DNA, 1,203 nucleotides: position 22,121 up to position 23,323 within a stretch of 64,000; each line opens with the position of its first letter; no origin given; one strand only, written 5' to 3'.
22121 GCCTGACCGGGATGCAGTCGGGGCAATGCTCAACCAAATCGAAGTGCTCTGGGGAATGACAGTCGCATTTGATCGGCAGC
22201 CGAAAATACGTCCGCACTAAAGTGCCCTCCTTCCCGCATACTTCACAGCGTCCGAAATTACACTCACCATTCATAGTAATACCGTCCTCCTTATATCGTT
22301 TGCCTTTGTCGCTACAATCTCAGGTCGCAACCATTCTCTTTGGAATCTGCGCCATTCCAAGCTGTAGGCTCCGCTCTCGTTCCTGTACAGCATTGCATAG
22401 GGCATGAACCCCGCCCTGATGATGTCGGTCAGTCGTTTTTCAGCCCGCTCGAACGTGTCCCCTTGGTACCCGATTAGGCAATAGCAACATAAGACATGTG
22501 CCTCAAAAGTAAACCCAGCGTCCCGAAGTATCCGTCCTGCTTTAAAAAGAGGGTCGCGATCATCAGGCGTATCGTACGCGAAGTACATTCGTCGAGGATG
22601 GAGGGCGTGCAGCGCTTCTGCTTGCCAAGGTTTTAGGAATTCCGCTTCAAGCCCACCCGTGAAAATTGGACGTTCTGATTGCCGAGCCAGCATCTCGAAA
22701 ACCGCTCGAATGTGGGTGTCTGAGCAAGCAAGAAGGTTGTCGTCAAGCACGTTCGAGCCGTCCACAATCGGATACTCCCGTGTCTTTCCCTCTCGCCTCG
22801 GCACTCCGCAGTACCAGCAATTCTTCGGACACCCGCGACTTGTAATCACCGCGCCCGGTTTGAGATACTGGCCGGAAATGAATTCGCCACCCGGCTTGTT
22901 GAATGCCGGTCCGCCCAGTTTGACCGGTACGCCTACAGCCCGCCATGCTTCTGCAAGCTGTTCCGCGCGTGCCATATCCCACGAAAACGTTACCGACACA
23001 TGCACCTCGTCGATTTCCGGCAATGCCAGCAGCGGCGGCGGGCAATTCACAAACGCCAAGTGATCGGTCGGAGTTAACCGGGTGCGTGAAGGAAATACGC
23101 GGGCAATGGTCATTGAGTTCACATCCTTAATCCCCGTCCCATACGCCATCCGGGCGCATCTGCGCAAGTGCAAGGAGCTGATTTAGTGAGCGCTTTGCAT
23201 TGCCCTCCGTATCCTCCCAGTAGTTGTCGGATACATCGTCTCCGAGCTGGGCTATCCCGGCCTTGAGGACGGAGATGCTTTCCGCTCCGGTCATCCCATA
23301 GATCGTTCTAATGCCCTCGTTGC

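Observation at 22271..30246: Radical-SAM / Fe-S rich nucleic-acid modification island in the early-middle region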

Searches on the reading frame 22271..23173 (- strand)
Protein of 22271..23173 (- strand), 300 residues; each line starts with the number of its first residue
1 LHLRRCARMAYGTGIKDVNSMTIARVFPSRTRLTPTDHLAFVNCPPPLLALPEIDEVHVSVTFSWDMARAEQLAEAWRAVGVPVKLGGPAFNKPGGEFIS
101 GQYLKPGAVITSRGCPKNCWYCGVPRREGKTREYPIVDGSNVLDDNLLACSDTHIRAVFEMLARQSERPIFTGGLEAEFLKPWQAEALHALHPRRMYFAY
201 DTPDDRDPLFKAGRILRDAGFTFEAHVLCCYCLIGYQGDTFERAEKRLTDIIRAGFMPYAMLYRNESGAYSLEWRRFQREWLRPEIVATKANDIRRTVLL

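Call 3: search_protein_families(library=pfam, max_evalue=0.01, proteins=[window:22271-23173:-])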
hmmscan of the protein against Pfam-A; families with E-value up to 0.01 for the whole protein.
window:22271-23173:- (300 aa): 1 family
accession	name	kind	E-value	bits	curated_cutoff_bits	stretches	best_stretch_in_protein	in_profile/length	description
PF04055.27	Radical_SAM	-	4.2e-05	24.2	29.5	1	109-136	1-30/166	Radical SAM superfamily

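Call 5: search_protein_families(library=phrogs, max_evalue=0.001, proteins=[window:22271-23173:-])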
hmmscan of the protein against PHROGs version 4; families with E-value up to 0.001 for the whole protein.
window:22271-23173:- (300 aa): 1 family
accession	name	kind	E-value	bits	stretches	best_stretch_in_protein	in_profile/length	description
phrog_9298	-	other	1.2e-18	68.5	1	111-282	103-277/305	radical SAM domain protein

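Call 6: search_protein_families(library=ncbifam, max_evalue=0.01, proteins=[window:22271-23173:-])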
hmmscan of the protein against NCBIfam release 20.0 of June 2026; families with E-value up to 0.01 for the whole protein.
window:22271-23173:- (300 aa): 1 family
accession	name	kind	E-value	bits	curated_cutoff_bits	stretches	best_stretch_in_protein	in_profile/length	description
TIGR04072.2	rSAM_ladder_B12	equivalog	2.6e-05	23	360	1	109-159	183-231/443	lipid biosynthesis B12-binding/radical SAM protein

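Call 10: search_dna_similar(query=window:22271-23173:-, collection=phages, mode=protein, max_rows=25)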
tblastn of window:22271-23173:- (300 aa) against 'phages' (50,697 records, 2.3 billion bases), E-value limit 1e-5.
Records with a match: 5; places in all: 5; records where one place covers at least 80% of the query: 0.
Best place of each record, by identity: <60% 5.
By first word of the organism name: Caudoviricetes 2; Bacteriophage 1; Marinitoga 1; Dulem 1.
By host as written in the record: Methanomassiliicoccales 2; - 1; Marinitoga camini 1197 1; Propithecus coquereli 1.
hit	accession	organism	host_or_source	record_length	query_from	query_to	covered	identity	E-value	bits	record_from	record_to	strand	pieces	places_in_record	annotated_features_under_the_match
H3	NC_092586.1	Caudoviricetes sp. vir215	Methanomassiliicoccales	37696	49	286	79%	26.1%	2e-9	64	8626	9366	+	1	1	radical SAM domain protein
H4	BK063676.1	Caudoviricetes sp. vir215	Methanomassiliicoccales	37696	49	286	79%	26.1%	2e-9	64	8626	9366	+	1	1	radical SAM domain protein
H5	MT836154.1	Bacteriophage sp.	human fecal samples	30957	110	287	59%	28.7%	5e-11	69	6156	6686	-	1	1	record has no annotation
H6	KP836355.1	Marinitoga camini virus 1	Marinitoga camini 1197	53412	55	263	70%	22.6%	1e-8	62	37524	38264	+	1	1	hypothetical protein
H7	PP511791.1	Dulem virus 39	Propithecus coquereli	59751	110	266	52%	25.3%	8e-10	66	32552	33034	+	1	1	hypothetical protein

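Call 12: find_related_loci(query=window:22271-23173:-, collection=viral_contigs, flank=10000)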
Query window:22271-23173:- (300 aa) in viral_contigs; peptide patterns used: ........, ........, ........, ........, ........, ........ (x = any residue, [..] = any of these).
16 stretches matched a pattern; 13 encode a relative of the query (tblastn E <= 1e-3); 13 distinct loci.
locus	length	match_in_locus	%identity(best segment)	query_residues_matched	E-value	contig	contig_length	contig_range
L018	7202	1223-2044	67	21-293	3e-128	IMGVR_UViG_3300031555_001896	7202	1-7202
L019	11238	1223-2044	67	21-293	3e-128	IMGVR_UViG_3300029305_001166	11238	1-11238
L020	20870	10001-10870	61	6-295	4e-123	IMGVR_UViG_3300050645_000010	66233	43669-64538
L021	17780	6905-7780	62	7-296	1e-121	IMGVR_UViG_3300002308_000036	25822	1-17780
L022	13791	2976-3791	64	21-293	3e-118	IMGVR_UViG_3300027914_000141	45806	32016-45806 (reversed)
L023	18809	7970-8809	58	10-290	3e-112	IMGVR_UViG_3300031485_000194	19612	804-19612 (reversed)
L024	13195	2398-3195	62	23-288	4e-107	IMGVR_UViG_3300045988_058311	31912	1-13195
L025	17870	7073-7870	61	23-288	1e-106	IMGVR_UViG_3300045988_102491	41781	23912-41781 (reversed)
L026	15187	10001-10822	55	23-296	3e-103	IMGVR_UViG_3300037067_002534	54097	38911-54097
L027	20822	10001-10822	54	20-294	3e-102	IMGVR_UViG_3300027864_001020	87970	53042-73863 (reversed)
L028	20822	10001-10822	54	20-294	3e-102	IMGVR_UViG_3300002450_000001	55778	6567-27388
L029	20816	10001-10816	52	15-289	7e-93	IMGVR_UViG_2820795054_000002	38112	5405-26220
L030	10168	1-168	61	239-294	7e-18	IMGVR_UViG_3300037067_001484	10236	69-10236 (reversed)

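Call 15: search_solved_structures(query=window:22271-23173:-, max_evalue=1, show_alignments=2)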
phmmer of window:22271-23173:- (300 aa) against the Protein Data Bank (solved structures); distinct sequences matched with E-value up to 1: 3.
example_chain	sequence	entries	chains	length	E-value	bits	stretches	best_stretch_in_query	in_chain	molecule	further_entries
9ccb_A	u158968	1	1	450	0.44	12.5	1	109-137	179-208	Radical SAM core domain-containing protein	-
2qgq_A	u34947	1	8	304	0.53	12.3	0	110-147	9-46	Protein TM_1862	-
4jc0_A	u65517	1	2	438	0.58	12.1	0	109-147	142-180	Ribosomal protein S12 methylthiotransferase RimO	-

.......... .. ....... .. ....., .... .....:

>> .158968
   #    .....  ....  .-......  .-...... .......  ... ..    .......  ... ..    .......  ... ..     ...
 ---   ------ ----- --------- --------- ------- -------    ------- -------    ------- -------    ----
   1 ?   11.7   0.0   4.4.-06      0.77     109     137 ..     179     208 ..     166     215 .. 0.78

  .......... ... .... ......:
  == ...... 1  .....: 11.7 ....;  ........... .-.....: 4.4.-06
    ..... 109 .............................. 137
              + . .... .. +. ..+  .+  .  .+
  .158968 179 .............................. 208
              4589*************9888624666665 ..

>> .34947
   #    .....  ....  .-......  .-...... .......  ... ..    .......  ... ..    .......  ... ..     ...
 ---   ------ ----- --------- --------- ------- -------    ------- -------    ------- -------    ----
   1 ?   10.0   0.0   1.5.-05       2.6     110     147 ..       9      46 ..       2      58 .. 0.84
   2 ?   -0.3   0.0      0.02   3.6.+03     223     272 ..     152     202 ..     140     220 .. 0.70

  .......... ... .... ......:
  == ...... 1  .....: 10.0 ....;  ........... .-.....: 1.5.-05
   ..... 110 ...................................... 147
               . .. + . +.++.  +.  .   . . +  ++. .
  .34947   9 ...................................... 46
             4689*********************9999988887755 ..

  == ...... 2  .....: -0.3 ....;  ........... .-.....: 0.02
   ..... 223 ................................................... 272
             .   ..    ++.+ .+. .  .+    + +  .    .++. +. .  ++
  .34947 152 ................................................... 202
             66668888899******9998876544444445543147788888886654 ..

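Call 33: find_homologous_proteins(query=window:22271-23173:-)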
Query window:22271-23173:- (300 aa): 7030 proteins with E <= 0.001 among 8000 candidates; the best 120 are listed.
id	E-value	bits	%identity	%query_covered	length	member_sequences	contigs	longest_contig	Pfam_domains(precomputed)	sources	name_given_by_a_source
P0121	6.2e-194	661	100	93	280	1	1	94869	-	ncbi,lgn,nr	ncbi:MAG: hypothetical protein PHS57_05945 [Alphaproteobacteria bacterium]|nr:hypothetical protein [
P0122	1.9e-149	515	77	92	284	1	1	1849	PF04055.28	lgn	-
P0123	5.9e-142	490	72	92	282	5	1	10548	PF04055.28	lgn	-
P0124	3.1e-135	468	69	92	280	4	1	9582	-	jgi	jgi:hypothetical protein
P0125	2.4e-134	465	69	92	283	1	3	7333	PF04055.28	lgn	-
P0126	8.6e-132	457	72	90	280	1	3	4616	-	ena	-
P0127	5.3e-131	454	70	91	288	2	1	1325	PF04055.28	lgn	-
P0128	1.0e-130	453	68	92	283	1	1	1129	PF04055.28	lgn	-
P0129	9.4e-130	450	70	89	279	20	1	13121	-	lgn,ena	-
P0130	3.1e-129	448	66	92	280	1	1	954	-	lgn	-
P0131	1.3e-128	446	68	92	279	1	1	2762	PF04055.28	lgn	-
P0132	2.1e-128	446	68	92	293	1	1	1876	-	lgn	-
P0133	3.6e-128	445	67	92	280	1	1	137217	PF04055.28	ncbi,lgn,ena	-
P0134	4.2e-128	445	68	90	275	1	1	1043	PF04055.28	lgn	-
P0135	1.1e-127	443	68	91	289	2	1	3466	PF04055.28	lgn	-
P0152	1.3e-124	433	67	91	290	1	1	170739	PF04055.28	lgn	-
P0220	4.8e-118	412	63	92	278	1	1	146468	PF04055.28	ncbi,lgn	ncbi:MAG: hypothetical protein AB7E31_04390 [Desulfitobacterium sp.]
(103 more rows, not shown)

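Call 39: search_protein_families(library=padloc, max_evalue=0.01, proteins=[window:22271-23113:-])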
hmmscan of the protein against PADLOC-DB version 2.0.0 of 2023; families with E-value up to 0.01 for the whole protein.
window:22271-23113:- (280 aa): 0 families

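Call 40: find_encoding_contigs(protein=P0133, flank=8000, max_places=1)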
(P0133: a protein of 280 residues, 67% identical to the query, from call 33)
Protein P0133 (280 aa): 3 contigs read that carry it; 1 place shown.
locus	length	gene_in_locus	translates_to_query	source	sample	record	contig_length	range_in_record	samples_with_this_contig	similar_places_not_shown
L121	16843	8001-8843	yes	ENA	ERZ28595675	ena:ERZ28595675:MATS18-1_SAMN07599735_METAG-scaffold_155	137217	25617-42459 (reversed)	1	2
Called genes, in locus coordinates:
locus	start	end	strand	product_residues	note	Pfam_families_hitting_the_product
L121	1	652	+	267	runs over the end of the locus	PF16784:HNHc_6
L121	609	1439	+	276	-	-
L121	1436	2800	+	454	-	PF00772:DnaB, PF13481:AAA_25 (weak), PF03796:DnaB_C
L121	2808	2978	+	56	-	-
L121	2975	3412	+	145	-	-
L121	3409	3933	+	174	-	-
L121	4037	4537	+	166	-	-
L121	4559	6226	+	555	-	PF13708:DUF4942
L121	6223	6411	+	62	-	-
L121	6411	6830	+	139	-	-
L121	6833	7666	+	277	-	PF07505:DUF5131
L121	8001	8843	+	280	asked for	PF04055:Radical_SAM (faint)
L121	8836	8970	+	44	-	-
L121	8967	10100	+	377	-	PF01507:PAPS_reduct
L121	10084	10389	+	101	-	-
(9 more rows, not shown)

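Call 41: find_encoding_contigs(protein=P0152, flank=8000, max_places=1)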
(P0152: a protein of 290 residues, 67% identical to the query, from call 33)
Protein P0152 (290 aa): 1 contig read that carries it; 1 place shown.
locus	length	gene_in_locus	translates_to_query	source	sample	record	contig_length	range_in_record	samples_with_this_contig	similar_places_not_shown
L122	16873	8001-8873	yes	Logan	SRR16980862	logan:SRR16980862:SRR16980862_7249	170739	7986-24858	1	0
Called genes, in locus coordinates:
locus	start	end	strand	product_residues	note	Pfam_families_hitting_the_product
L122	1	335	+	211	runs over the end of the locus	-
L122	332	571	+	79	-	-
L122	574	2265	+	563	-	PF00145:DNA_methylase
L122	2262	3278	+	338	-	-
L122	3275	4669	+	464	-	PF00271:Helicase_C (weak)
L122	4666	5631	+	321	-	PF01555:N6_N4_Mtase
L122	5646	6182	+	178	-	-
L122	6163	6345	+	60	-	-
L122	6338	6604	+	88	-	-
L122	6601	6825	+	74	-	-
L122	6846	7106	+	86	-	-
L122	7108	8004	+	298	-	-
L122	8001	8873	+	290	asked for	PF04055:Radical_SAM (faint)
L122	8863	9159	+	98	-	-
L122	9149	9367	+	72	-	-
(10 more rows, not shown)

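Call 42: find_encoding_contigs(protein=P0220, flank=8000, max_places=1)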
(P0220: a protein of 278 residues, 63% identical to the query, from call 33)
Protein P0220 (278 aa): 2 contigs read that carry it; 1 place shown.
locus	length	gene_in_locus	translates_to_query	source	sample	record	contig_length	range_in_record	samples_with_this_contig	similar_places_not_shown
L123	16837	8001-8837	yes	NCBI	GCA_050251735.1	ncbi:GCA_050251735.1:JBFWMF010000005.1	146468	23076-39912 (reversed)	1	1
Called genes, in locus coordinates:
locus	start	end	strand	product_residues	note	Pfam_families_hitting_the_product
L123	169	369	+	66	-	-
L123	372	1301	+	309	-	PF17848:Zn_ribbon_ACC (weak), PF01039:Carboxyl_trans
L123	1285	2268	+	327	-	PF03255:ACCA, PF01039:Carboxyl_trans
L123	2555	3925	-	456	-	PF13102:Phage_int_SAM_5 (faint), PF00589:Phage_integrase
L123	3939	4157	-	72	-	-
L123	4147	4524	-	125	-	PF13560:HTH_31, PF12844:HTH_19, PF01381:HTH_3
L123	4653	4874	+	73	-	PF01381:HTH_3, PF13560:HTH_31 (weak)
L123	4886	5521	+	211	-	PF09669:Phage_pRha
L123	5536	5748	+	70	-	PF12728:HTH_17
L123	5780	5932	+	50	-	-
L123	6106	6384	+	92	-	-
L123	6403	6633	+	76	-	-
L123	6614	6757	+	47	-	-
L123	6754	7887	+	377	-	PF01507:PAPS_reduct (weak)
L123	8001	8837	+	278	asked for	PF04055:Radical_SAM (faint)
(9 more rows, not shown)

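Call 44: find_related_loci(query=A1, collection=genome_contigs, flank=10000)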
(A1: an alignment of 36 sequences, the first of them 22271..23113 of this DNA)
Query A1 (280 aa) in genome_contigs; peptide patterns used: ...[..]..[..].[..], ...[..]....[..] (x = any residue, [..] = any of these).
167 stretches matched a pattern; 151 encode a relative of the query (tblastn E <= 1e-3); the best 80 are kept; 80 distinct loci.
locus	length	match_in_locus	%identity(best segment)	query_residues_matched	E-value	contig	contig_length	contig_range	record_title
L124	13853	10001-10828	67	1-276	1e-129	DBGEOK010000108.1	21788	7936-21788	MAG TPA_asm: Candidatus Limiplasma sp. isolate MAG12989 k141_10276, whole genome shotgun sequence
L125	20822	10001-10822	66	1-274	1e-125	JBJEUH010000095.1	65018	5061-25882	MAG: Candidatus Ventricola sp. isolate FUKU06_bin.010 NODE_37_length_65018_cov_12.981959, whole genome shotgun sequence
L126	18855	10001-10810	68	3-271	5e-124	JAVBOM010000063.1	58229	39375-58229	MAG: Eubacteriales bacterium isolate EPI_MAG_00108 c_000010227241, whole genome shotgun sequence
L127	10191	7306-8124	65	3-275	4e-123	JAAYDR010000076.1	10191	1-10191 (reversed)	MAG: Clostridiales bacterium isolate AS06rmzACSIP_576 280533_AS06, whole genome shotgun sequence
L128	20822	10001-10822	62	1-276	2e-120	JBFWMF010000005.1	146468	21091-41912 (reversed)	MAG: Desulfitobacterium sp. isolate CA_2019_NHSR_83 NODE_302_length_146468_cov_11.285887_NHSR, whole genome shotgun sequ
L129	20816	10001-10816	62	1-274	2e-120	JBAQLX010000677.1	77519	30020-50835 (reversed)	MAG: Desulfosporosinus sp. isolate MFD12106_ilm_asm_bin6 k127_37715, whole genome shotgun sequence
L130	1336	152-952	66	3-269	7e-130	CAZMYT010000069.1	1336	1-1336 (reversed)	MAG TPA_asm: uncultured Paludibacteraceae bacterium isolate binchicken_co152_136 genome assembly, contig: NODE_119061_le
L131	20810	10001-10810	65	1-270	7e-119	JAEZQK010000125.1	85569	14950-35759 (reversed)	MAG: Bacillota bacterium isolate OH_CFB_89 k127_289448, whole genome shotgun sequence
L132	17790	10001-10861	60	1-280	5e-116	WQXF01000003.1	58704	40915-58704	MAG: Clostridia bacterium isolate Emb289P3bin140 Ga0123356_10000282, whole genome shotgun sequence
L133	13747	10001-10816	62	1-273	4e-115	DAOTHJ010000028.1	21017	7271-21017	MAG TPA_asm: Oscillospiraceae bacterium isolate AMR_MDS_3054 NODE_3019_length_21017_cov_7.304217, whole genome shotgun s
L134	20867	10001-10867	59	3-279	6e-115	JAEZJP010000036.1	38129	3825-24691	MAG: Bacillota bacterium isolate OH_CDB_240 k127_441827, whole genome shotgun sequence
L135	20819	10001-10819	62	1-273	5e-114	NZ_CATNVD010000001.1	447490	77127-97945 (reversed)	Parablautia sp. Marseille-Q6255 contig00001, whole genome shotgun sequence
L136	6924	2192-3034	61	1-274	8e-114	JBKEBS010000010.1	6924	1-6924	MAG: Oscillospiraceae bacterium isolate VLC_066 k251_411033, whole genome shotgun sequence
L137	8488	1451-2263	63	3-274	2e-113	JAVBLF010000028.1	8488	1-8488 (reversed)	MAG: Eubacteriales bacterium isolate EPI_MAG_00016 c_000002664878, whole genome shotgun sequence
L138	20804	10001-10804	62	1-269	1e-113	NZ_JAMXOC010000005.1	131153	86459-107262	Ohessyouella blattaphilus strain PAL227 NODE_5, whole genome shotgun sequence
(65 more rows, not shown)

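Call 52: predict_structure(alignment_id=A1)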
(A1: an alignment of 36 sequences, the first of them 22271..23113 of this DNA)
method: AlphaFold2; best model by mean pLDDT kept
length: 280 residues; sequences in the alignment: 36
mean_pLDDT: 90.0   pTM: 0.87
mean pLDDT of the five models: 90.0, 88.7, 86.0, 85.0, 84.2
residues with pLDDT >= 90: 173; 70-90: 101; 50-70: 6; < 50: 0
segments of 3 or more residues with pLDDT < 50: none
pLDDT, mean of each block of 10 residues (from residue 1): 92 91 86 91 81 94 89 84 92 85 83 94 93 98 97 93 98 95 90 98 94 91 93 94 82 91 75 74
secondary structure, 60 per line:
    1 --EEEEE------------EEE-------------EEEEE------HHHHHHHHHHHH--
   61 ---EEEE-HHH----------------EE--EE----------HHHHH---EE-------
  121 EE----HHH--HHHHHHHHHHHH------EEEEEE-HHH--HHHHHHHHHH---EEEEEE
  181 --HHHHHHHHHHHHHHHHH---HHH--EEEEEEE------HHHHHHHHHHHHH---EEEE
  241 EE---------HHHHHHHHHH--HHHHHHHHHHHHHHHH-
elements in order: E3-7 E20-22 E36-40 H47-58 E64-67 H104-108 H132-143 E150-155 H162-171 E175-180 H183-199 E208-214 H221-233 E237-242 H252-261 H264-279
